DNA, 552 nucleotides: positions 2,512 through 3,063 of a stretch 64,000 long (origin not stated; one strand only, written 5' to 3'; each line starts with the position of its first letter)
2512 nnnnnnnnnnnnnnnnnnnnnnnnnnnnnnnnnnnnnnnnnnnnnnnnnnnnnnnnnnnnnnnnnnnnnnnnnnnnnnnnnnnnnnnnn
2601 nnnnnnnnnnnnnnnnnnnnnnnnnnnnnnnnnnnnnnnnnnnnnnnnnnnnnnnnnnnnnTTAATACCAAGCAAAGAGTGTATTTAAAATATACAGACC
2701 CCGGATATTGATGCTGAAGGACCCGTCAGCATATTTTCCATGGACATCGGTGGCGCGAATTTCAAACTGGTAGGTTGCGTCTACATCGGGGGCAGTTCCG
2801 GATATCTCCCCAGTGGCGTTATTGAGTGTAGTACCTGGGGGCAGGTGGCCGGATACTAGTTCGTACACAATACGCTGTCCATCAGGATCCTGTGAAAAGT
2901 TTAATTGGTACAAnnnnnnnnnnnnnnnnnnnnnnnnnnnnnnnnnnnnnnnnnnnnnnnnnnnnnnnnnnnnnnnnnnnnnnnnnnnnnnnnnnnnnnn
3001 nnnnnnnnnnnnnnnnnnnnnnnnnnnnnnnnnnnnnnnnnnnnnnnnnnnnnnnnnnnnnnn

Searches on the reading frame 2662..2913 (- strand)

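Call 70: search_protein_families(library=pfam, proteins=[window:2662-2913:-], max_evalue=0.01)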
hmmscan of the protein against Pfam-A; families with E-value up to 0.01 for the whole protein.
window:2662-2913:- (83 aa): 2 families
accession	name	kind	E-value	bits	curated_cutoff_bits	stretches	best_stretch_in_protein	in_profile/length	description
PF05345.18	He_PIG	-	3.8e-12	46.9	24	1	5-70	26-95/96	Putative Ig domain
PF17963.7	Big_9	-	0.00023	22.4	23.6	1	8-69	28-89/89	Bacterial Ig domain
